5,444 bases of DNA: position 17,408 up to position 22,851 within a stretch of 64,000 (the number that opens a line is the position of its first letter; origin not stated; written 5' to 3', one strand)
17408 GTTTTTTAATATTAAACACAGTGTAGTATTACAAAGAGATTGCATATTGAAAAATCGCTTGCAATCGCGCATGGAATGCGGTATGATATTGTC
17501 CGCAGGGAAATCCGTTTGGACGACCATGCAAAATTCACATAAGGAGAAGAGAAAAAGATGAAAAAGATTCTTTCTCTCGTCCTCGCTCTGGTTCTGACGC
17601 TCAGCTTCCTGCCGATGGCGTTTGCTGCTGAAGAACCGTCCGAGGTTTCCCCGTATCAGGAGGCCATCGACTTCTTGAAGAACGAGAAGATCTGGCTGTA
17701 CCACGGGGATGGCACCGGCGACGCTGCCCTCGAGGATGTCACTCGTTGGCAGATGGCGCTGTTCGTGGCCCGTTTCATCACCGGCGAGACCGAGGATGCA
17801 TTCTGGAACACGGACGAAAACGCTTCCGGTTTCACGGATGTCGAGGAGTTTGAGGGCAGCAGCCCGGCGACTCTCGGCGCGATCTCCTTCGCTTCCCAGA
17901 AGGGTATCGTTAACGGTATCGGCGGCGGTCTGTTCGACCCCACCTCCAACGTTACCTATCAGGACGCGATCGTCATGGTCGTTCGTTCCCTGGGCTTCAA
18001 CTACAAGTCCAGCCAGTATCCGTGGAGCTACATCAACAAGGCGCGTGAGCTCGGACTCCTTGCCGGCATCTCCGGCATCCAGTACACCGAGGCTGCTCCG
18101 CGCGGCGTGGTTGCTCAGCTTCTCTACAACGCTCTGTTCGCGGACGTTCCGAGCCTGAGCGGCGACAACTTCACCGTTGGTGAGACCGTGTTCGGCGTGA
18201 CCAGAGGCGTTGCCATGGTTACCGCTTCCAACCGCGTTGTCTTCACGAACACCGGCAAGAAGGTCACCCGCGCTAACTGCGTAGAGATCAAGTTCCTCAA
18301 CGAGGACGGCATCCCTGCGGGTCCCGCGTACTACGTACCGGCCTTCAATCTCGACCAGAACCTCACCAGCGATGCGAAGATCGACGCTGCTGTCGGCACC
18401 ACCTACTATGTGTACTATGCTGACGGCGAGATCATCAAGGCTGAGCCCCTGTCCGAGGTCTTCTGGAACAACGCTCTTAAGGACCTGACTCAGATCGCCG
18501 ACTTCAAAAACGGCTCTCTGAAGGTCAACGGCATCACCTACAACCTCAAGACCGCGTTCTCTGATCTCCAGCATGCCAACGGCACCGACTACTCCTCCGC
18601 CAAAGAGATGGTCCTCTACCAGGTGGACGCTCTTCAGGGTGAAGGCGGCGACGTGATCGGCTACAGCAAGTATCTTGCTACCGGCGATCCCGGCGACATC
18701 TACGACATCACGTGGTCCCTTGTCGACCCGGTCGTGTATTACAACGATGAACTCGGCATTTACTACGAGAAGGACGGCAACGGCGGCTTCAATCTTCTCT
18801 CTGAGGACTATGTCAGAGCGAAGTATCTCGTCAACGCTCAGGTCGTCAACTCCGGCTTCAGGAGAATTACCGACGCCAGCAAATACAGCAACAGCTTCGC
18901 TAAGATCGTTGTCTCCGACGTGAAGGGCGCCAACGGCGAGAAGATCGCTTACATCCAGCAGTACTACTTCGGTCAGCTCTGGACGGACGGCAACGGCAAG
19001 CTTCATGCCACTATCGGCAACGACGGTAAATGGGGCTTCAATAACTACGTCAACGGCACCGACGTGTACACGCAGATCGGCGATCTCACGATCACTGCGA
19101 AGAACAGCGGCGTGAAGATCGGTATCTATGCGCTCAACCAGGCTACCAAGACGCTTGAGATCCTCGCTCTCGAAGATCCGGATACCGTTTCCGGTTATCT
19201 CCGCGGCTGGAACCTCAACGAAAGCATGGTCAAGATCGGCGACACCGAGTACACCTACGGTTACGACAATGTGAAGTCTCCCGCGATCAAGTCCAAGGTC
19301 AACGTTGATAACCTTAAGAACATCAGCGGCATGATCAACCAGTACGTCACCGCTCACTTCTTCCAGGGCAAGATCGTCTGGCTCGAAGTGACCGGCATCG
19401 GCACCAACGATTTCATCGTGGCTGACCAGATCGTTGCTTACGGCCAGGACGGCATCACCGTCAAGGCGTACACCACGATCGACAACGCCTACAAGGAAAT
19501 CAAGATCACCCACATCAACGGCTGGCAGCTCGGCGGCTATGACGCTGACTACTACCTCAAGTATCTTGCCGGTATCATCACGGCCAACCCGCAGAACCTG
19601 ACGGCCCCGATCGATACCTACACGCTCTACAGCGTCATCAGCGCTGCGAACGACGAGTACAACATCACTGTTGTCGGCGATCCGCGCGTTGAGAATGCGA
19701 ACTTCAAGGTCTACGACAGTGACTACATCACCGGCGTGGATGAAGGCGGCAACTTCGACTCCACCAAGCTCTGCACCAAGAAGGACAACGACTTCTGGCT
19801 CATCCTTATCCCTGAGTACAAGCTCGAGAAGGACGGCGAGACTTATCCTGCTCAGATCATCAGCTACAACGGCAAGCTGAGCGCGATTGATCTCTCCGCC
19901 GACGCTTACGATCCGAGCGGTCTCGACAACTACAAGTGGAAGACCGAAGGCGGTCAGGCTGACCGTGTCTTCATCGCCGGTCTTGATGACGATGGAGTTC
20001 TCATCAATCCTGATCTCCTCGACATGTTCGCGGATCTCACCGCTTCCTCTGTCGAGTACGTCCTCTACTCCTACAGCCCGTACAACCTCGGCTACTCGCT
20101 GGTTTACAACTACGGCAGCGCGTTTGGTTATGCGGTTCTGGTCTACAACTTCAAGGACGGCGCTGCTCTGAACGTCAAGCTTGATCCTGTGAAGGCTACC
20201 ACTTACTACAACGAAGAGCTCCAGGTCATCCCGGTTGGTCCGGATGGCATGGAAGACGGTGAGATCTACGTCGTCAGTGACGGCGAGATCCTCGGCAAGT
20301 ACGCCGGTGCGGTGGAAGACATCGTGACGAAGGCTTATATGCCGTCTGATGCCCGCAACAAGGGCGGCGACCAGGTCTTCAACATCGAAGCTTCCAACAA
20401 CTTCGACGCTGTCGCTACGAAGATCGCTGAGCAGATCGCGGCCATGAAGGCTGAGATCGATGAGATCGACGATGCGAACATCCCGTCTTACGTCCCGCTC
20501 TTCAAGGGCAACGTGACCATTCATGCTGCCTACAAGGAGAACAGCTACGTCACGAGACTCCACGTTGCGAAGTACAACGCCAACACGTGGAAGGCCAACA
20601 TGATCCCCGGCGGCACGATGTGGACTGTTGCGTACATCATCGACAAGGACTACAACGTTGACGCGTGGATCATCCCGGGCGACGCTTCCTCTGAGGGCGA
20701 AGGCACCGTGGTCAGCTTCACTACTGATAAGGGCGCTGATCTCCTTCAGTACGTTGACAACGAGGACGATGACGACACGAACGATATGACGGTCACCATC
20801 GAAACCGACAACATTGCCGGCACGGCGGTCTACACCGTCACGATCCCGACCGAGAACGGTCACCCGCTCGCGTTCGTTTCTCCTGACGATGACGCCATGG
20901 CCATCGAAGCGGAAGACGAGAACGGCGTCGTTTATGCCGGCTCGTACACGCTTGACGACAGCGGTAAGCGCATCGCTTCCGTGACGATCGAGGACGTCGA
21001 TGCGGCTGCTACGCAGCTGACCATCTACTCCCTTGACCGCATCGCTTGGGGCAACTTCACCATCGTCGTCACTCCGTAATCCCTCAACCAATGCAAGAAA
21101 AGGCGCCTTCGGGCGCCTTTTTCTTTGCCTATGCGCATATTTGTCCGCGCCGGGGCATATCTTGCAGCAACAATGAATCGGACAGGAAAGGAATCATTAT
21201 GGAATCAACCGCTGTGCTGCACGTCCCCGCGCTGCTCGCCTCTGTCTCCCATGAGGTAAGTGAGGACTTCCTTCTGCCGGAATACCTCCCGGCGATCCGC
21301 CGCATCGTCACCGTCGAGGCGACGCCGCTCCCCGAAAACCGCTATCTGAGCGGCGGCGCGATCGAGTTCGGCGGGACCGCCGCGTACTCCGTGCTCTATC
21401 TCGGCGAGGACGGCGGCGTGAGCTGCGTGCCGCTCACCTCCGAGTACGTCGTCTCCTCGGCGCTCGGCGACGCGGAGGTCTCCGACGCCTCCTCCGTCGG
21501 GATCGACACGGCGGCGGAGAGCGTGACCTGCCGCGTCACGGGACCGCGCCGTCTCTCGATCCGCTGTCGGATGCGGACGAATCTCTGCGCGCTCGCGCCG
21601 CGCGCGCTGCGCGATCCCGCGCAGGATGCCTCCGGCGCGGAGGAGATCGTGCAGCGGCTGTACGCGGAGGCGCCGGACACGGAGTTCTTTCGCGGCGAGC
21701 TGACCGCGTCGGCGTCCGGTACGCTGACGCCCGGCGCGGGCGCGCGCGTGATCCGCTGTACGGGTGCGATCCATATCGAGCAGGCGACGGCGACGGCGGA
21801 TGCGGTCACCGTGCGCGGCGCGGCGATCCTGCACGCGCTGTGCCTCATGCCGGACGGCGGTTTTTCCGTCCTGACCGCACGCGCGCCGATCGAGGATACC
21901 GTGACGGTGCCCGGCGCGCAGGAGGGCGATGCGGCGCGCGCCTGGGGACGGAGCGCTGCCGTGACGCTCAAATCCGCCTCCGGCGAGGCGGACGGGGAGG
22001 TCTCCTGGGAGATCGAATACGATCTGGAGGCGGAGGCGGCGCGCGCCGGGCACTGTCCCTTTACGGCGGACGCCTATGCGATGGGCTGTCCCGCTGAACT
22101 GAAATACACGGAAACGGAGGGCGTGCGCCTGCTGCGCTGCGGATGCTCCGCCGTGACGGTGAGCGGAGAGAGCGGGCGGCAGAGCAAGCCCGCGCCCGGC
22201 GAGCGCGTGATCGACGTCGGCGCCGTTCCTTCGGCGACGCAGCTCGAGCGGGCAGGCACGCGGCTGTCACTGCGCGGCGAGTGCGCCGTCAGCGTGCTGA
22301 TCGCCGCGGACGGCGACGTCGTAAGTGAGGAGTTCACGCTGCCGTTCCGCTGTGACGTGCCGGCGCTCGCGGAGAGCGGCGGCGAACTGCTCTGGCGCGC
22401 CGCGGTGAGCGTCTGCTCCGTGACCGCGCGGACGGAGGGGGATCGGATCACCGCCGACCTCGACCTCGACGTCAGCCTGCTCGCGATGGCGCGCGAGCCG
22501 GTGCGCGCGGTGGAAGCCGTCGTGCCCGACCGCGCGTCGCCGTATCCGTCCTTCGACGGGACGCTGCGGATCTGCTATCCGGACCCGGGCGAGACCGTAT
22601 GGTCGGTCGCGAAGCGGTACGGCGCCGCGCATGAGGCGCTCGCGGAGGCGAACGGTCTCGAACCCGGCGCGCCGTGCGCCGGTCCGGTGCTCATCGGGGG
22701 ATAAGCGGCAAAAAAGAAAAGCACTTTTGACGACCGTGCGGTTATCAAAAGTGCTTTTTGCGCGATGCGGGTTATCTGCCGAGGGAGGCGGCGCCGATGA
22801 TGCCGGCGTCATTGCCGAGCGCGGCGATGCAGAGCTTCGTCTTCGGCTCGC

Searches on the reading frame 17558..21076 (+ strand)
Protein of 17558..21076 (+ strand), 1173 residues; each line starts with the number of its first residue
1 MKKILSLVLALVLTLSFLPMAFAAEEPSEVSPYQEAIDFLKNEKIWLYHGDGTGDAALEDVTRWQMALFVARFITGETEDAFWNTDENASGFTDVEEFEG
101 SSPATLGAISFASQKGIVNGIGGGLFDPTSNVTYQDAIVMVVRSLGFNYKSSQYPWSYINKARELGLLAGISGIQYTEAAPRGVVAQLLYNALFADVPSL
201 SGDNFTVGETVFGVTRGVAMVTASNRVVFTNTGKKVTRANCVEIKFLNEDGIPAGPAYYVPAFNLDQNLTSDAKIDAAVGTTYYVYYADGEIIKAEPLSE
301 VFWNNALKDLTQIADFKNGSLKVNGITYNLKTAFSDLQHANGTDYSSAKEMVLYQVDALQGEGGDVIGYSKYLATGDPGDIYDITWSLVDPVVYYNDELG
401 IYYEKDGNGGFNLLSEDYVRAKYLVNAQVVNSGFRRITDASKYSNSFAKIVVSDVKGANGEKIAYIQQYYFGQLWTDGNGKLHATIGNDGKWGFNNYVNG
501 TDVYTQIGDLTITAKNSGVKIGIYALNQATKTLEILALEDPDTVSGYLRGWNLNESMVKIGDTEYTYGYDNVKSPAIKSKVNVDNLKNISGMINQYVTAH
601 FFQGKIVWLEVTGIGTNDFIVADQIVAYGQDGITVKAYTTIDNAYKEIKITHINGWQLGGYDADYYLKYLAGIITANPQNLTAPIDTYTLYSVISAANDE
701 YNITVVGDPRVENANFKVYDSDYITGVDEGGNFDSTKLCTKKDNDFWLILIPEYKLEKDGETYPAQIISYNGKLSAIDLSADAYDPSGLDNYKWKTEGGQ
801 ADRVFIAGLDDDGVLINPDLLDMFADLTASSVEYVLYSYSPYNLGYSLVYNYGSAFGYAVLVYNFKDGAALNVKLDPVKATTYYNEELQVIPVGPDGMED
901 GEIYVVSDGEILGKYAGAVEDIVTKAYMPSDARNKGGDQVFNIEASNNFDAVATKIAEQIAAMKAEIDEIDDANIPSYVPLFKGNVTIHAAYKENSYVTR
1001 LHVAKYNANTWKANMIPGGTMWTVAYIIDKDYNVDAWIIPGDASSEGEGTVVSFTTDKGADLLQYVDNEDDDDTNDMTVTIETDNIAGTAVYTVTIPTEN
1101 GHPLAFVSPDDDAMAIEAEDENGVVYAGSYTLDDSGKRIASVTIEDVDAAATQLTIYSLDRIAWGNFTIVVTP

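Call 12: search_protein_families(library=pfam, proteins=[window:17558-21076:+], max_evalue=0.001)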
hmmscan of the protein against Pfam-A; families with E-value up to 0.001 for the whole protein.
window:17558-21076:+ (1173 aa): 1 family
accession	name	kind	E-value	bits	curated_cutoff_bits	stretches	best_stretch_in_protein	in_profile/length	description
PF00395.25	SLH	-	9e-08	32.4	20.8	1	101-137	8-43/44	S-layer homology domain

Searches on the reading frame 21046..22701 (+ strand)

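Call 12: search_protein_families(library=pfam, proteins=[window:21046-22701:+], max_evalue=0.001)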
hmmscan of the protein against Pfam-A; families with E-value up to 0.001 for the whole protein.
window:21046-22701:+ (552 aa): 2 families
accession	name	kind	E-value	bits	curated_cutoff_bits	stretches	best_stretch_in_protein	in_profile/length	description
PF12673.12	SipL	-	9.1e-12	45.5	23.6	1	234-297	4-64/78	SipL, SPOCS domain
PF01476.26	LysM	-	0.00081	19.7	20.9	0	514-540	5-31/43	LysM domain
